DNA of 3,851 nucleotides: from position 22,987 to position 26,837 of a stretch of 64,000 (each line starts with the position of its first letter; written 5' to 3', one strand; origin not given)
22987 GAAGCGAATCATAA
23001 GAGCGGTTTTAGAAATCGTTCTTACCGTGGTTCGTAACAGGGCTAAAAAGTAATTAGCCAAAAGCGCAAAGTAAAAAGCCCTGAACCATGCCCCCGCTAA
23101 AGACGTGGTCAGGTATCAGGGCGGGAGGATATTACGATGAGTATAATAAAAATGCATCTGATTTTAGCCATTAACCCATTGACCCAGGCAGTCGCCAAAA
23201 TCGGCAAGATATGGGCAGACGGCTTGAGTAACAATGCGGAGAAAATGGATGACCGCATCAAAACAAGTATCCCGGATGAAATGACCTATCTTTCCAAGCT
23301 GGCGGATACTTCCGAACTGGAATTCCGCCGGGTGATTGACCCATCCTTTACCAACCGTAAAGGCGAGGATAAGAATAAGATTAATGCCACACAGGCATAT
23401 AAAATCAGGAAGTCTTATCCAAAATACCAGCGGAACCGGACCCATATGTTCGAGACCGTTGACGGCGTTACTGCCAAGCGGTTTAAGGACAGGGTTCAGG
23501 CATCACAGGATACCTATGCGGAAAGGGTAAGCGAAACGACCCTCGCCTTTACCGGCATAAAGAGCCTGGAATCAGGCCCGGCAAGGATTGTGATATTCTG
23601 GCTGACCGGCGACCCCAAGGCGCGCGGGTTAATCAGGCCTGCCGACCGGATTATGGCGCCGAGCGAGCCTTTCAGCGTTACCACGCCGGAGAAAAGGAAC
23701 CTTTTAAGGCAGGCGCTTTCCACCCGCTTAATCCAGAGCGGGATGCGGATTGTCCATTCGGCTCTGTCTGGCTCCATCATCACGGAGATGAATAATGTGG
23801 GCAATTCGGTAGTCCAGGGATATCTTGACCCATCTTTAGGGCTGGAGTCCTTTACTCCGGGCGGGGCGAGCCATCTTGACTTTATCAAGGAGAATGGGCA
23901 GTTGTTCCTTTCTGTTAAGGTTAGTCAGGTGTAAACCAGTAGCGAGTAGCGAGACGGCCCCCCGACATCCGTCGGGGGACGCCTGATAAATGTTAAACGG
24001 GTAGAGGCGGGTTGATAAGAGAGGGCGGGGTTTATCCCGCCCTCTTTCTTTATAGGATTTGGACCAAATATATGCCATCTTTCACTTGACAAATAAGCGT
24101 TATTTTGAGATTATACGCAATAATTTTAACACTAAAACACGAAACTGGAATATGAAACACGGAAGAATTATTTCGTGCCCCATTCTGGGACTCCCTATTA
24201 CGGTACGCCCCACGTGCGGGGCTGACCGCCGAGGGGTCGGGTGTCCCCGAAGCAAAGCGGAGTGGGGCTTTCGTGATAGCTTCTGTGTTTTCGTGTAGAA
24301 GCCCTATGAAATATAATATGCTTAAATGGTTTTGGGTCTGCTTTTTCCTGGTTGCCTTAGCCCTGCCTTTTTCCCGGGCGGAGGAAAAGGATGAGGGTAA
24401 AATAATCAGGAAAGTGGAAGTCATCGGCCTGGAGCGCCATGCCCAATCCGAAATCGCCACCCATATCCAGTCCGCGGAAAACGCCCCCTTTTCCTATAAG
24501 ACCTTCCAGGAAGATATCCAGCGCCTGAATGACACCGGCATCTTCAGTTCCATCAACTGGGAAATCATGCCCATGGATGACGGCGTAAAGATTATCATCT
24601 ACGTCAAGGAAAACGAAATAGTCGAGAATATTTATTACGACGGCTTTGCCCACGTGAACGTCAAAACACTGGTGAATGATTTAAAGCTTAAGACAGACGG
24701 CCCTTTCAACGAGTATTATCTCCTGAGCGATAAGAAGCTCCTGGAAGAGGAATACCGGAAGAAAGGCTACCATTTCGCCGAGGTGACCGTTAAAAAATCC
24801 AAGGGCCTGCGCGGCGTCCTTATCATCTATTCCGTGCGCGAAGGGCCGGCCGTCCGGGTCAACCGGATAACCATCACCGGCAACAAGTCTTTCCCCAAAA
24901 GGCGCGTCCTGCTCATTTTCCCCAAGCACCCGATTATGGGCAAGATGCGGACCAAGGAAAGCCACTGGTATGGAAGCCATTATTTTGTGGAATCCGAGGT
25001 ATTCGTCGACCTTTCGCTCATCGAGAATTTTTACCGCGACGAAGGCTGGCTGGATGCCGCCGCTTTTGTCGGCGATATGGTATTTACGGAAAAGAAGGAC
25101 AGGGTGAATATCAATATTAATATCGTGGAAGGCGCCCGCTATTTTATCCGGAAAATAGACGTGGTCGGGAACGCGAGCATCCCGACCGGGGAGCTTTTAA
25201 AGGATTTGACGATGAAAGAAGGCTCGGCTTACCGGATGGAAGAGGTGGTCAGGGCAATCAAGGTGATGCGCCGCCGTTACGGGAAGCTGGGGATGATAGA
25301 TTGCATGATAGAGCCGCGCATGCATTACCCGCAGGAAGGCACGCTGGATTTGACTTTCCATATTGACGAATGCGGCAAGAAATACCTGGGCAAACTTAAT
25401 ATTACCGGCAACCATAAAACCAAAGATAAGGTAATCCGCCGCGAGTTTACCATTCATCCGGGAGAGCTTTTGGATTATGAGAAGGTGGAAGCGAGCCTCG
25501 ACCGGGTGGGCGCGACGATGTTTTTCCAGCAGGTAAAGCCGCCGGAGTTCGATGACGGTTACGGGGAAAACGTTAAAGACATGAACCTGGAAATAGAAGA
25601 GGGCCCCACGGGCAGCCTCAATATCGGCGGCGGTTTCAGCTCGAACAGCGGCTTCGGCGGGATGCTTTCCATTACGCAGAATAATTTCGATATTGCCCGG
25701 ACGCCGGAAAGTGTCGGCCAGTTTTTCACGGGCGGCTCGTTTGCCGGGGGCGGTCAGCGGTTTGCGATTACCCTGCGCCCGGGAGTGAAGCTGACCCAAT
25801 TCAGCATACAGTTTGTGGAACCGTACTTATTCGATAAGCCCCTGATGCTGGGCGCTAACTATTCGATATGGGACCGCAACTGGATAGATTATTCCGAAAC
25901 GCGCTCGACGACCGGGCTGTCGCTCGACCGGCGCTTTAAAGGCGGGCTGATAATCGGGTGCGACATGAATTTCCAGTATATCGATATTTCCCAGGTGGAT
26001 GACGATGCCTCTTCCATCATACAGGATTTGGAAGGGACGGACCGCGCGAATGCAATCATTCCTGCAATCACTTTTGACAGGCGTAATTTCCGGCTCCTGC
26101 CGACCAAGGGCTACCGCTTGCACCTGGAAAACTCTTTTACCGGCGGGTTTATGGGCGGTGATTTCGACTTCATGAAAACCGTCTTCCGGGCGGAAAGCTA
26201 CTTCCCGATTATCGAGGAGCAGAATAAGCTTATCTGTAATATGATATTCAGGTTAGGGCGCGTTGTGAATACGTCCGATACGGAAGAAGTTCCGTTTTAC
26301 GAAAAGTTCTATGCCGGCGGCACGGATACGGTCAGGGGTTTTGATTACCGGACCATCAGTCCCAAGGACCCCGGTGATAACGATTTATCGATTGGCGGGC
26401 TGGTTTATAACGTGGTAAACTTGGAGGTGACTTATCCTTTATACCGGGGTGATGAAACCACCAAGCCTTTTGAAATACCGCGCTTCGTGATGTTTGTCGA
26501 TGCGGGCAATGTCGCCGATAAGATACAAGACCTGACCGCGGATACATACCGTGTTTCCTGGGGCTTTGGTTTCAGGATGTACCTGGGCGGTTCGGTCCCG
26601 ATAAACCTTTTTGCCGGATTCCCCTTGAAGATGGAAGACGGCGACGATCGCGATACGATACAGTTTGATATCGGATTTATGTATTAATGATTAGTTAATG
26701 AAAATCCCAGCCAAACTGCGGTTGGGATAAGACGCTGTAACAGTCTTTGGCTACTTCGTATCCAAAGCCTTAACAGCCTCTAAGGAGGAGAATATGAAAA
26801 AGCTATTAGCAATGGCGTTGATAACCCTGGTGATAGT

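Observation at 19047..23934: Low-GC accessory island: PIN_3-like gene with overlapping small ORF, two small lipoproteins and three domain-less proteins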

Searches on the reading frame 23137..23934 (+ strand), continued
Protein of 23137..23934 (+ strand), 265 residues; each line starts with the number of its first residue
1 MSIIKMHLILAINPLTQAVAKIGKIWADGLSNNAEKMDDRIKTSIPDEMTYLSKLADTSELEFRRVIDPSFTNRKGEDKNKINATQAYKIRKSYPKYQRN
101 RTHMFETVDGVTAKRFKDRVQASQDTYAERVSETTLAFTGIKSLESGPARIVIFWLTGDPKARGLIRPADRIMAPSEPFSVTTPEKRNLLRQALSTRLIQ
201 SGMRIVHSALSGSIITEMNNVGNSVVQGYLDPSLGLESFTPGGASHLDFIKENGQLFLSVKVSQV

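Call 108: search_protein_families(library=padloc, proteins=[L029:6650-6970:+, L029:6979-7755:+, L029:7992-8798:+, L029:5900-6505:-, L029:5391-5924:-, L022:2244-2852:-, L013:7501-7893:+, L013:5097-5615:+, L044:8858-10072:+, L004:1500-2606:+], max_evalue=0.01)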
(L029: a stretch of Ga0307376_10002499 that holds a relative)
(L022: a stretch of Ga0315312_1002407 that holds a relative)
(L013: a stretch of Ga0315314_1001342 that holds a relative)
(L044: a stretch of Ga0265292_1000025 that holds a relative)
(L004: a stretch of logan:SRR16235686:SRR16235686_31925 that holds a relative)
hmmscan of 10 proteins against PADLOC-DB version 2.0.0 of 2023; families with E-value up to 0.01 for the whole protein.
L029:6650-6970:+ (106 aa): 0 families

L029:6979-7755:+ (258 aa): 5 families
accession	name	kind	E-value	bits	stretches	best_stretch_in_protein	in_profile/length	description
PDLC03855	LmuA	-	1.8e-10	38.7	1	54-238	10-197/425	-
PDLC02960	RT-Protease_XI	-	9e-09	32.8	1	76-234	356-502/506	single gene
PDLC02959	RT-Protease_XI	-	1.3e-08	32.2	1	76-234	358-506/510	single gene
PDLC03785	RT_UG9_large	-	0.0025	14.2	0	61-94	22-56/772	DRT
PDLC04593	PDC-M35A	-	0.0096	13.7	0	184-229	153-198/216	-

L029:7992-8798:+ (268 aa): 0 families

L029:5900-6505:- (201 aa): 0 families

L029:5391-5924:- (177 aa): 0 families

L022:2244-2852:- (202 aa): 2 families
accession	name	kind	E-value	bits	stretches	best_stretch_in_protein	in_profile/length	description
PDLC01096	C3a212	-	1.8e-36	123.7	1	50-202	17-178/279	SNc+LTD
PDLC03259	MTase_II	-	5e-06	23.6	1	79-185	325-419/423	Type II methyltransferase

L013:7501-7893:+ (130 aa): 0 families

L013:5097-5615:+ (172 aa): 0 families

L044:8858-10072:+ (404 aa): 1 family
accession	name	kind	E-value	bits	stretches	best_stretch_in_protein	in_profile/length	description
PDLC04011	PD-Lambda-5_A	-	2.2e-06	24.5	1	40-122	293-371/526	-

L004:1500-2606:+ (368 aa): 0 families

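Call 109: find_encoding_contigs(protein=P0012, flank=10000, max_places=3)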
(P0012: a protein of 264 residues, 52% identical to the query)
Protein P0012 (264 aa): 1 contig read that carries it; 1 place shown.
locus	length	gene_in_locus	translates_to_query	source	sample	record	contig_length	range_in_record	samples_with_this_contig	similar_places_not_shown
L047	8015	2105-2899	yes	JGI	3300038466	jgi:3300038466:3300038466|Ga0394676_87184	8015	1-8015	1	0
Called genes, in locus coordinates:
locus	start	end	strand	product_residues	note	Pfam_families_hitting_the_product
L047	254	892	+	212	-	PF04542:Sigma70_r2 (faint)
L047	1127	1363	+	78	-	-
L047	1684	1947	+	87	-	-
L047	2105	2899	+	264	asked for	-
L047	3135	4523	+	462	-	PF01637:ATPase_2, PF13173:AAA_14, PF03008:DUF234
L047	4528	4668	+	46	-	-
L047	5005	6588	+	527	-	PF10114:PocR, PF00158:Sigma54_activat, PF01078:Mg_chelatase (faint), PF14532:Sigma54_activ_2, PF07724:AAA_2 (weak), PF25601:AAA_lid_14, PF02954:HTH_8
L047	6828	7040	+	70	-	-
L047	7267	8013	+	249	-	?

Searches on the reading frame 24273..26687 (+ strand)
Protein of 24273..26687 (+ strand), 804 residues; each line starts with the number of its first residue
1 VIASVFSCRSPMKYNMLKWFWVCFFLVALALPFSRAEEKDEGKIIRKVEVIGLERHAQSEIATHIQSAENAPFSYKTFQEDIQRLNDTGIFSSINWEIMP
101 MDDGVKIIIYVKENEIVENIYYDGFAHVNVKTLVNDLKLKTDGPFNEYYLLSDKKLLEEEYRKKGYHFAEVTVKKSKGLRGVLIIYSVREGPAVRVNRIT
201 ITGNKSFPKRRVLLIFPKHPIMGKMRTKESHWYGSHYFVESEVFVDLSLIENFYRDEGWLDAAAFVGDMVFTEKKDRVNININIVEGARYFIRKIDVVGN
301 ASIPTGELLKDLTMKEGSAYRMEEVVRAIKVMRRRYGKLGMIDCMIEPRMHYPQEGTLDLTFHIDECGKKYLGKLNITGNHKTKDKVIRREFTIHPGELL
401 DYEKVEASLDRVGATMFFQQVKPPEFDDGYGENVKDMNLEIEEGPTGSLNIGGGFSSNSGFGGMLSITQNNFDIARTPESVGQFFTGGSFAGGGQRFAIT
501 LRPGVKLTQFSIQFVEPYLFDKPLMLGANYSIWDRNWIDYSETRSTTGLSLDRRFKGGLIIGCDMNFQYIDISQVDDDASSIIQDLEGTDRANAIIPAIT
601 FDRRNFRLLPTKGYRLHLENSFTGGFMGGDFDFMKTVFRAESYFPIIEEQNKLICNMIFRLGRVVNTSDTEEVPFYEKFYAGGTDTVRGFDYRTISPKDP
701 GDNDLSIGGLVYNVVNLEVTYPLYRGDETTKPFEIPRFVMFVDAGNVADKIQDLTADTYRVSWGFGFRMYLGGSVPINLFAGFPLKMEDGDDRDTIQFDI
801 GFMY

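Call 16: find_related_loci(query=window:24273-26687:+, collection=genome_contigs, flank=10000)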
Query window:24273-26687:+ (804 aa) in genome_contigs; peptide patterns used: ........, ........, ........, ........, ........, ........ (x = any residue, [..] = any of these).
10 stretches matched a pattern, but none encodes a relative of the query by tblastn (E <= 1e-3).
